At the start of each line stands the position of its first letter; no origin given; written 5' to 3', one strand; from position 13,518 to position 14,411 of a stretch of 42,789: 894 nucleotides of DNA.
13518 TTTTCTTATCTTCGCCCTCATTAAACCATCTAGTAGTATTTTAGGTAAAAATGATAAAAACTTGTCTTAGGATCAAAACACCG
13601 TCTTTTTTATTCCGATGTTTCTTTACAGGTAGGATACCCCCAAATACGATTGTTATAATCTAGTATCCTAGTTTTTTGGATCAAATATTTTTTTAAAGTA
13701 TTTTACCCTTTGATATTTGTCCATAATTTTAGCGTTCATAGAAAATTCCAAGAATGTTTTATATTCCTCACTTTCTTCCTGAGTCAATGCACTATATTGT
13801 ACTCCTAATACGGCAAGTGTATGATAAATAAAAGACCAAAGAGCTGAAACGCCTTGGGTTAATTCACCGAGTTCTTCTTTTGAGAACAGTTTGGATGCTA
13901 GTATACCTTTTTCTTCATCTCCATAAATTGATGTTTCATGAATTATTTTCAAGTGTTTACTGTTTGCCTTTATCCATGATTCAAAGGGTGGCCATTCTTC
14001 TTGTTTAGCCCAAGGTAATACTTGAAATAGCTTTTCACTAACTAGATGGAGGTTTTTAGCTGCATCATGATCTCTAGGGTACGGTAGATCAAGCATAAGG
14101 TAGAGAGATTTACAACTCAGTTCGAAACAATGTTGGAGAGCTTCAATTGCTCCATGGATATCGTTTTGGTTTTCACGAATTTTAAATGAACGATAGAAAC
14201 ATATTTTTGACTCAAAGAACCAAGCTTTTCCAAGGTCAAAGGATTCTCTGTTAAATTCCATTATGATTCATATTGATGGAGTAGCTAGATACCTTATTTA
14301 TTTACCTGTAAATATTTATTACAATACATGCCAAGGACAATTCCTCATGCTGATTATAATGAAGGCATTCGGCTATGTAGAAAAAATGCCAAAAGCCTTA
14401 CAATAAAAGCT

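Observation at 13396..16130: AT-rich three-gene island: divergent HEPN-like / AbiV-like pair plus an orphan membrane protein, a candidate uncharacterised archaeal defence module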

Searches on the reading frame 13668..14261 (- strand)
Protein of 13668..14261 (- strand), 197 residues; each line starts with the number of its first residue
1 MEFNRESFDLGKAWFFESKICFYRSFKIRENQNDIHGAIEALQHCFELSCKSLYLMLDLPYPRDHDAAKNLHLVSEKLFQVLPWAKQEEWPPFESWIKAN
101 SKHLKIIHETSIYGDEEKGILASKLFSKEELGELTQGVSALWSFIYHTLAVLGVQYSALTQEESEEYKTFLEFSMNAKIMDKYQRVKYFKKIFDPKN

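Call 6: search_protein_families(library=pfam, proteins=[window:13668-14261:-], max_evalue=1)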
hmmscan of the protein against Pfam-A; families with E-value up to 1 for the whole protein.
window:13668-14261:- (197 aa): 1 family
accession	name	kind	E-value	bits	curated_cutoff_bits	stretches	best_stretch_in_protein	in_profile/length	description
PF05168.19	HEPN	-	0.0019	18.8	22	1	28-130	17-99/117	HEPN domain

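Call 7: search_protein_families(library=ncbifam, proteins=[window:13668-14261:-], max_evalue=1)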
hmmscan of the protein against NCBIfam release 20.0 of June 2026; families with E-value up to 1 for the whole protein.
window:13668-14261:- (197 aa): 0 families

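Call 8: search_protein_families(library=padloc, proteins=[window:13668-14261:-], max_evalue=1)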
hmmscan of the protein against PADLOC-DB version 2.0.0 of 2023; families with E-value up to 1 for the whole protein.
window:13668-14261:- (197 aa): 0 families

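Call 11: find_homologous_proteins(query=window:13668-14261:-, max_evalue=0.01)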
Query window:13668-14261:- (197 aa): 24 proteins with E <= 0.01 among 53 candidates.
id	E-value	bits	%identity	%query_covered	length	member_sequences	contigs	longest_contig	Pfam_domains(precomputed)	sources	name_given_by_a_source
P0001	4.1e-129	446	100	100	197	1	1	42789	-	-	-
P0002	7.6e-99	348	79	99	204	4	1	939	-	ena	-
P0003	3.4e-97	342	78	99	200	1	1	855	-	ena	-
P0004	3.6e-96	339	77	99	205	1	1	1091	-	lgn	-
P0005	1.5e-95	337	76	99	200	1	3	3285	-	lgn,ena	-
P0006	2.6e-95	336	75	99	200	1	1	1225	-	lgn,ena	-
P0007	2.1e-92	327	74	99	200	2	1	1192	-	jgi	-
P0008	1.6e-90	320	71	99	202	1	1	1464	-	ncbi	-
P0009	6.9e-88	312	71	99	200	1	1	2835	-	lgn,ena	-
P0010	2.1e-86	307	73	100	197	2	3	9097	-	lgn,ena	-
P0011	8.1e-83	295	67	99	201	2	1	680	PF05168.20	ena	-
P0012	2.8e-82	293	69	98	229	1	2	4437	-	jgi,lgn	jgi:hypothetical protein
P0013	1.6e-81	291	70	98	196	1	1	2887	-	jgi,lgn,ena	-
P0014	2.4e-81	290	70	100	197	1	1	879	PF05168.20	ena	-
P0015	1.1e-80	288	67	99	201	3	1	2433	-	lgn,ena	-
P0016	3.3e-75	270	65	98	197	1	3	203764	-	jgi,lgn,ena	-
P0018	9.9e-67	243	55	98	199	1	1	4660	PF05168.20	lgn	-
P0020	2.3e-57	212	73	71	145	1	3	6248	-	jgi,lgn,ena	-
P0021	1.1e-56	210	80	60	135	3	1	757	PF05168.20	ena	-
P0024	2.6e-27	114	41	76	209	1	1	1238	PF05168.20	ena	-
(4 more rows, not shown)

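Call 14: find_encoding_contigs(protein=P0016, flank=8000, max_places=3)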
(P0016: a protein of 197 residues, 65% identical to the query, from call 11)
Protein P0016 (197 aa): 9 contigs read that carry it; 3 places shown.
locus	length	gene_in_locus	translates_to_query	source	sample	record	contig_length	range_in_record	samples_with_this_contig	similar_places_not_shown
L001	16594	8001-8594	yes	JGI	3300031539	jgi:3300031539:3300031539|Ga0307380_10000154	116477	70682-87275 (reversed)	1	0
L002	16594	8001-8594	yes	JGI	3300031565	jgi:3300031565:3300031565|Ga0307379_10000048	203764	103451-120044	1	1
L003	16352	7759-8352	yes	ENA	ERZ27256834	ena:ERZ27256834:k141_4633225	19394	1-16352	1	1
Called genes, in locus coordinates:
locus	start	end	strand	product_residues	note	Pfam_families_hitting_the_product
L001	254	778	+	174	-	-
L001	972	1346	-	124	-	-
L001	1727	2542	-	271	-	-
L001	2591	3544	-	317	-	PF01446:Rep_1 (weak), PF23343:REP_ORF2-G2P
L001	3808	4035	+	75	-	PF02697:VAPB_antitox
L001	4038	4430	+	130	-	PF01850:PIN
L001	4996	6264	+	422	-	PF04851:ResIII (weak), PF00270:DEAD, PF00271:Helicase_C, PF23477:zf_Tbcl_2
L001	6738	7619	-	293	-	PF12838:Fer4_7 (faint), PF13187:Fer4_9 (weak), PF13484:Fer4_16 (faint)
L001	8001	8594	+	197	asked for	-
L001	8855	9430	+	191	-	PF07929:PRiA4_ORF3, PF12251:SNAPC3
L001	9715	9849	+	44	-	-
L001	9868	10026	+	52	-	-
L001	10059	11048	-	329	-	-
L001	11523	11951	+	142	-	PF13924:Lipocalin_5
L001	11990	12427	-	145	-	-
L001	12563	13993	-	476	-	PF01546:Peptidase_M20, PF07687:M20_dimer (faint)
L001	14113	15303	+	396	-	PF00266:Aminotran_5 (weak)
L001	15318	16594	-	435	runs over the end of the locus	PF00202:Aminotran_3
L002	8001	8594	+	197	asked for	-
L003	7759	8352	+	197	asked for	-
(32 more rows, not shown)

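Call 15: find_encoding_contigs(protein=P0010, flank=8000, max_places=3)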
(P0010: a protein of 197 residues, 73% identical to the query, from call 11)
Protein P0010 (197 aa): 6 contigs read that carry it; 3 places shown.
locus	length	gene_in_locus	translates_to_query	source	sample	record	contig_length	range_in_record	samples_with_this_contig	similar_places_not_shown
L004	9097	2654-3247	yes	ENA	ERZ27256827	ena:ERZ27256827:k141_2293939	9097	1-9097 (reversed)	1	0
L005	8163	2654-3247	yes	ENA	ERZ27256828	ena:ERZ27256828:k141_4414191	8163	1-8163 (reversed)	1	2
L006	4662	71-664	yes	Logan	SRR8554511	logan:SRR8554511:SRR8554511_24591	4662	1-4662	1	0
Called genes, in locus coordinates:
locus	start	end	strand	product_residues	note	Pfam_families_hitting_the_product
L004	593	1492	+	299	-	PF04471:Mrr_cat (weak)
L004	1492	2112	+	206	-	-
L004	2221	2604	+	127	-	-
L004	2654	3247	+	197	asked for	-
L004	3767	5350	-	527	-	-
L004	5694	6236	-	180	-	-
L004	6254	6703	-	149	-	PF01844:HNH, PF14279:HNH_5 (weak)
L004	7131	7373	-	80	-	-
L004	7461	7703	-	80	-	-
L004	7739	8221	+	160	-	-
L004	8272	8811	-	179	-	-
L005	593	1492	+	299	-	PF04471:Mrr_cat (weak)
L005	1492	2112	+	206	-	-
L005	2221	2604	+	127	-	-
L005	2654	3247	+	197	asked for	-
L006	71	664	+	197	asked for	-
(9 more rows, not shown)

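Call 17: find_encoding_contigs(protein=P0020, flank=6000, max_places=3)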
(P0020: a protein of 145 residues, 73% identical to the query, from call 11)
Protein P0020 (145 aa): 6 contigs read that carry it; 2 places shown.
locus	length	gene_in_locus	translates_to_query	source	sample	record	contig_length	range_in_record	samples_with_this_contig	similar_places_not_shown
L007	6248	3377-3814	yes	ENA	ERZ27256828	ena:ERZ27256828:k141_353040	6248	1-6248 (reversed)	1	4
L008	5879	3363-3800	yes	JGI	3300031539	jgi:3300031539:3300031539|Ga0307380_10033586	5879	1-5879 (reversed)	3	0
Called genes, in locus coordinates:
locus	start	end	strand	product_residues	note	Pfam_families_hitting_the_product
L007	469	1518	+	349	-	PF03235:GmrSD_N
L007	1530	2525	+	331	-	PF04607:RelA_SpoT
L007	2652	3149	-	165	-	PF09195:Endonuc-BglII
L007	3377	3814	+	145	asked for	-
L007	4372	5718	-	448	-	PF00589:Phage_integrase (weak)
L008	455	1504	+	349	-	PF03235:GmrSD_N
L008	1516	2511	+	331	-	PF04607:RelA_SpoT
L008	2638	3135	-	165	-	PF09195:Endonuc-BglII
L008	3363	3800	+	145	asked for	-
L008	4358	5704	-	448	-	PF00589:Phage_integrase (weak)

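Call 18: find_encoding_contigs(protein=P0018, flank=6000, max_places=2)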
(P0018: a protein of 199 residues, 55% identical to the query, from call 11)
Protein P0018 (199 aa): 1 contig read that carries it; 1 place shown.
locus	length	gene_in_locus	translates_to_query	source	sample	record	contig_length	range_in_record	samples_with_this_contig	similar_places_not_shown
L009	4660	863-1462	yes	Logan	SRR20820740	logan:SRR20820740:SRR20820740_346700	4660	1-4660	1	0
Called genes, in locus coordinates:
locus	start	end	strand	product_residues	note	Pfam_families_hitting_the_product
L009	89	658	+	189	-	-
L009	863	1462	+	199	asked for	PF05168:HEPN (weak)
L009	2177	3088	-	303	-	-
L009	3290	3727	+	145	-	PF14206:Cys_rich_CPCC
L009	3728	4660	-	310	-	?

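Call 24: search_solved_structures(query=A1, max_evalue=10, show_alignments=3)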
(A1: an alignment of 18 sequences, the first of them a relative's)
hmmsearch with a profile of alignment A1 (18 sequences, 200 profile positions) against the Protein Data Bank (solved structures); distinct sequences matched with E-value up to 10: 5.
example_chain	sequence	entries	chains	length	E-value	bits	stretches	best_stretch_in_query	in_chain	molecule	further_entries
9zbj_D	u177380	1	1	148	0.073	16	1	97-198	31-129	Target of rapamycin complex 2 subunit MAPKAP1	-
9zbk_D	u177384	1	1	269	0.17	14.8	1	98-198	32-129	Target of rapamycin complex 2 subunit MAPKAP1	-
9jwr_A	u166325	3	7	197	0.35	13.8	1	121-188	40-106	Fibrillin protein 5 homolog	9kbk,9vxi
9kaf_B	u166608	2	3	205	0.38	13.7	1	121-188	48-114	Fibrillin protein 5 homolog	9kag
1gyo_A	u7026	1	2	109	0.4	13.6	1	6-50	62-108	CYTOCHROME C3, A DIMERIC CLASS III C-TYPE CYTOCHROME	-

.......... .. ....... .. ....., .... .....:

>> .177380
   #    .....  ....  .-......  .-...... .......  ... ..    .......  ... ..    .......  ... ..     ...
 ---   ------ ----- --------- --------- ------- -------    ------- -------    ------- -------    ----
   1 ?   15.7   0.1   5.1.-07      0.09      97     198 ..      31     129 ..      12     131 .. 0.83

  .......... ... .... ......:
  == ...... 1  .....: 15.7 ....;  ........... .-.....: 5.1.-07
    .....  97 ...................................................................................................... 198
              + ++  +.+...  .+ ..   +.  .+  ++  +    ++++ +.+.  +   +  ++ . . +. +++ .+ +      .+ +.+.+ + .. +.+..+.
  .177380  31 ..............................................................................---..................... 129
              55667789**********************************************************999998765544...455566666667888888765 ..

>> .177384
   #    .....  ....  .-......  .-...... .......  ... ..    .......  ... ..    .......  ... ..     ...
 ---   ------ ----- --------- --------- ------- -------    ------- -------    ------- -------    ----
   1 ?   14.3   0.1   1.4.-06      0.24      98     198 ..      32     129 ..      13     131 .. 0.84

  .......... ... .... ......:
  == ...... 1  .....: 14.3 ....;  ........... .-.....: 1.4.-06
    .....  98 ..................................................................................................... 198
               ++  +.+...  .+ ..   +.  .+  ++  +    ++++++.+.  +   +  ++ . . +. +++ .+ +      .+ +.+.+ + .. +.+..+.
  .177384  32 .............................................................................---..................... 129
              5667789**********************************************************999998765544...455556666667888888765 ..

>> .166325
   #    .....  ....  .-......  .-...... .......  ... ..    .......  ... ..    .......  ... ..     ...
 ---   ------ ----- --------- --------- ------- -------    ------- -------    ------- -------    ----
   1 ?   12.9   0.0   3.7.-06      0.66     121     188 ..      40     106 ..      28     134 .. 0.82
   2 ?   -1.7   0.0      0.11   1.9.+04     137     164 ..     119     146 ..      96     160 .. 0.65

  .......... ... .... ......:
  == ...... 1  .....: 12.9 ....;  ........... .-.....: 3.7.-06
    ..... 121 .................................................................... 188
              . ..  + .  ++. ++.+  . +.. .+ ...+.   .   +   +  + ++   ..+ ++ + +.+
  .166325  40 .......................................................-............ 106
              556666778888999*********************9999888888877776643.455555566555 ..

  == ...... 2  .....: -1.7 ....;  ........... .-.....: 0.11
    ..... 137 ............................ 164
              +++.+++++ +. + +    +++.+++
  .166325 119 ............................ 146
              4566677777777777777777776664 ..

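Call 26: search_protein_families(library=pfam, alignment_id=A1, max_evalue=1)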
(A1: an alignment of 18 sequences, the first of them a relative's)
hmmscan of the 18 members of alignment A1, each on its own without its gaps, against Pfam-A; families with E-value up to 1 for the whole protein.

A. member 1, P0001 (197 aa): 1 family
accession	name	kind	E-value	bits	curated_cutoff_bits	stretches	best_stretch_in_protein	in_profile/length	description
PF05168.19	HEPN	-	0.0019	18.8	22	1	28-130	17-99/117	HEPN domain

B. families by the number of members that match (of 18 scanned): 12 families
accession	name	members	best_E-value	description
PF05168.19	HEPN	18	5.1e-07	HEPN domain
PF14088.11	DUF4268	3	0.066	Domain of unknown function (DUF4268)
PF05218.19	DUF713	1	0.0085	Protein of unknown function (DUF713)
PF13419.12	HAD_2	1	0.0099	Haloacid dehalogenase-like hydrolase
PF09570.16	RE_SinI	1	0.04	SinI restriction endonuclease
PF13181.12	TPR_8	1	0.071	Tetratricopeptide repeat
PF05709.17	Sipho_tail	1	0.097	Phage tail protein RIFT-related domain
PF08341.16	TED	1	0.12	Thioester domain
PF19622.4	DUF6127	1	0.2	Family of unknown function (DUF6127)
PF19963.4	VMAP-M1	1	0.22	vWA-MoxR associated protein middle region (VMAP-M) 1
PF00913.24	Trypan_glycop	1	0.25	Trypanosome variant surface glycoprotein (A-type)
PF08043.17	Xin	1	0.55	Xin repeat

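Call 32: predict_structure(alignment_id=A1)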
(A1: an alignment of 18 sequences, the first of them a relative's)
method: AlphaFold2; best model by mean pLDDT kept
length: 197 residues; sequences in the alignment: 18
mean_pLDDT: 85.9   pTM: 0.84
mean pLDDT of the five models: 85.9, 85.8, 83.8, 81.7, 75.7
residues with pLDDT >= 90: 74; 70-90: 113; 50-70: 10; < 50: 0
segments of 3 or more residues with pLDDT < 50: none
pLDDT, mean of each block of 10 residues (from residue 1): 89 95 88 83 91 92 68 83 78 74 83 83 87 89 93 94 93 88 86 77
secondary structure, 60 per line:
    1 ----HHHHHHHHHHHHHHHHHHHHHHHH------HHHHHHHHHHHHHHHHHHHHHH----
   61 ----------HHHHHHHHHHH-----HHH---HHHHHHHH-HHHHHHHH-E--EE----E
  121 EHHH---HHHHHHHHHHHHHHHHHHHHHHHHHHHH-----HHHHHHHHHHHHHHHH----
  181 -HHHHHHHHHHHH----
elements in order: H5-28 H35-56 H71-81 H93-100 H102-109 H128-155 H161-176 H182-193

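Call 37: find_related_loci(query=A1, collection=viral_contigs, flank=6000)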
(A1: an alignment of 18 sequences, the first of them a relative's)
Query A1 (197 aa) in viral_contigs; peptide patterns used: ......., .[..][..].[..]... (x = any residue, [..] = any of these).
14 stretches matched a pattern, but none encodes a relative of the query by tblastn (E <= 1e-3).

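Call 39: fold_search(model_id=the predicted structure, library=pdb)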
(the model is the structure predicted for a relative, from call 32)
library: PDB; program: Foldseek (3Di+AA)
matches with E <= 10: 343; with E <= 0.001: 0
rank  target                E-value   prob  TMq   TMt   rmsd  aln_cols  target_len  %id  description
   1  8ugh_4C               1.2e-01  0.89  0.29  0.24   9.6       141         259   13  In-situ structure of typeA supercomplex with lipids in respiratory chain (composite) (released 2024-06-19)
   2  7xma_C                2.0e-01  0.80  0.29  0.24   9.5       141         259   13  Crystal structure of Bovine heart cytochrome c oxidase, apo structure with DMSO (released 2022-12-21)
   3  4nqf_A                2.7e-01  0.98  0.44  0.56   7.0       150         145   15  Crystal structure of HEPN domain protein (released 2014-03-26)
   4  4nqf_B                2.8e-01  0.94  0.43  0.53   6.5       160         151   12  Crystal structure of HEPN domain protein (released 2014-03-26)
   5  9kux_R                3.4e-01  0.21  0.22  0.15  18.8       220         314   10  Cryo-EM structure of dimeric APJR and one Beta-arrestin complex with small molecules (released 2025-09-17)
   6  6jy3_C                4.6e-01  0.63  0.29  0.25   9.5       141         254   13  Monomeric Form of Bovine Heart Cytochrome c Oxidase in the Fully Oxidized State (released 2019-09-18)
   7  1ufb_A                5.0e-01  0.85  0.34  0.51  11.2       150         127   16  Crystal structure of TT1696 from Thermus thermophilus HB8 (released 2003-11-28)
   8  8zo8_C3               5.0e-01  0.38  0.26  0.20  11.1       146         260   14  Respirasome open state 3 in presence of metformin (SC-MetO3) (released 2025-11-19)
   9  2ybb_N                6.1e-01  0.54  0.29  0.24   9.5       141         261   13  Fitted model for bovine mitochondrial supercomplex I1III2IV1 by single particle cryo-EM (EMD-1876) (released 2011-10-19)
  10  1o3u                  6.4e-01  0.66  0.32  0.47   6.7       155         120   11  Crystal structure of an hepn domain protein (tm0613) from thermotoga maritima at 1.75 A resolution (released 2003-04-22)
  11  1occ_C                6.7e-01  0.51  0.29  0.24   9.5       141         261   13  STRUCTURE OF BOVINE HEART CYTOCHROME C OXIDASE AT THE FULLY OXIDIZED STATE (released 1996-12-07)
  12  7coh_C                7.0e-01  0.51  0.29  0.24   9.5       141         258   13  Dimeric Form of Bovine Heart Cytochrome c Oxidase in the Fully Oxidized State (released 2021-04-07)
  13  1v54_C                7.3e-01  0.47  0.29  0.24   9.5       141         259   13  Bovine heart cytochrome c oxidase at the fully oxidized state (released 2003-12-23)
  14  9p84_R                8.1e-01  0.12  0.22  0.17  19.9       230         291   11  NTSR1-Gi-NTS(8-13) GTP-Bound Complex in the Non-Canonical, AHD Closed State (NC-Closed-GTP) (released 2026-03-25)
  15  7x2c_F                8.4e-01  0.09  0.18  0.15  20.4       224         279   10  Cryo-EM structure of the fenoldopam-bound D1 dopamine receptor and mini-Gs complex (released 2022-06-29)
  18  1wol                  1.4e+00  0.72  0.36  0.56   9.6       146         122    9  Crystal Structure of ST0689, an archaeal HEPN homologue (released 2005-11-22)
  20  3o10_A                1.4e+00  0.47  0.35  0.47   9.3       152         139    8  Crystal structure of the HEPN domain from human sacsin (released 2011-03-30)
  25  3o10_C                1.6e+00  0.85  0.46  0.63   5.2       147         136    8  Crystal structure of the HEPN domain from human sacsin (released 2011-03-30)
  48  2hsb                  2.6e+00  0.69  0.43  0.63   5.3       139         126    8  Crystal structure of a hepn domain containing protein (af_0298) from archaeoglobus fulgidus at 1.95 A resolution (released 2006-08-15)
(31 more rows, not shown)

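Call 73: find_encoding_contigs(protein=P0012, flank=5000, max_places=3)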
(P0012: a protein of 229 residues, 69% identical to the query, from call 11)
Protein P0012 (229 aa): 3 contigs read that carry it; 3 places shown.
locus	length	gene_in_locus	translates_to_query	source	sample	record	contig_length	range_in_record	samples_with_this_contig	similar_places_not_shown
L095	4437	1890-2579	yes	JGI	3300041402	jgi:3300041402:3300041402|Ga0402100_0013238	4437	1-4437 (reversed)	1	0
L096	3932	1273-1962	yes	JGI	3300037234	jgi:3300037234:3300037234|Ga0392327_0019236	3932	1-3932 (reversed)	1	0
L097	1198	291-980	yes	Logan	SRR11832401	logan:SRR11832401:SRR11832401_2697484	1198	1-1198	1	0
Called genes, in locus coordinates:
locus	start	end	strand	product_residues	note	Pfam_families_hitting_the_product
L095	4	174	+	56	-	-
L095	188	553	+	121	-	PF00072:Response_reg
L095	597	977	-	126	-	-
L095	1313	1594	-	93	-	PF02680:DUF211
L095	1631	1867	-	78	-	-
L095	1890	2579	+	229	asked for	-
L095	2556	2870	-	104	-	-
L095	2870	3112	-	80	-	-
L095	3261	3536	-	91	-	-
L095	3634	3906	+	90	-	-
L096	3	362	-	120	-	?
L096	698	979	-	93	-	PF02680:DUF211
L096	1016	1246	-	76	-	-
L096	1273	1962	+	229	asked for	-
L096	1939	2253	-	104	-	-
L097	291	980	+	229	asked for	-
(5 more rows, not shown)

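Call 74: find_encoding_contigs(protein=P0005, flank=5000, max_places=3)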
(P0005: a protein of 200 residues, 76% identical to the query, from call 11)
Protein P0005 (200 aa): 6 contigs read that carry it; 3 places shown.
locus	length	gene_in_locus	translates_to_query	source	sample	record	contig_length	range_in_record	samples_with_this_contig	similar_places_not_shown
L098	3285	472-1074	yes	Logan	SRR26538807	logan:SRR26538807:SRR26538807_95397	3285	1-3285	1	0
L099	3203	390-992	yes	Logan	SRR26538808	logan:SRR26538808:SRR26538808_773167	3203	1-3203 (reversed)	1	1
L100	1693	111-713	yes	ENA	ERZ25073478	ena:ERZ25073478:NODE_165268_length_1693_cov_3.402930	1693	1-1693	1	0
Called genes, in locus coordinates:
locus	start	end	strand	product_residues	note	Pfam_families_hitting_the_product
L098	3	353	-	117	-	?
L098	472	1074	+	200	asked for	-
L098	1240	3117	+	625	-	PF13365:Trypsin_2, PF01223:Endonuclease_NS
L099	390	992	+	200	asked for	-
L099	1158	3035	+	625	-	PF13365:Trypsin_2, PF01223:Endonuclease_NS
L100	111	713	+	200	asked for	-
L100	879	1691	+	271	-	?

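Call 78: search_protein_families(library=pfam, proteins=[L004:3767-5350:-, L004:1492-2112:+, L004:5694-6236:-], max_evalue=0.01)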
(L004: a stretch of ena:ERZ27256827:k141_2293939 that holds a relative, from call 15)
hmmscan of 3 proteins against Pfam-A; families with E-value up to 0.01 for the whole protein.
L004:3767-5350:- (527 aa): 1 family
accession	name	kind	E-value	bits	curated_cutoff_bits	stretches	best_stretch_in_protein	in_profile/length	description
PF16640.11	Big_3_5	-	0.0076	17.2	35.5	0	373-468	2-88/88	Bacterial Ig-like domain (group 3)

L004:1492-2112:+ (206 aa): 1 family
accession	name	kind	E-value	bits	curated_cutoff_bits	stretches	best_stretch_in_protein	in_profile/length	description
PF07946.19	CCDC47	-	0.0013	18.4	27.7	1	76-150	217-294/326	PAT complex subunit CCDC47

L004:5694-6236:- (180 aa): 0 families
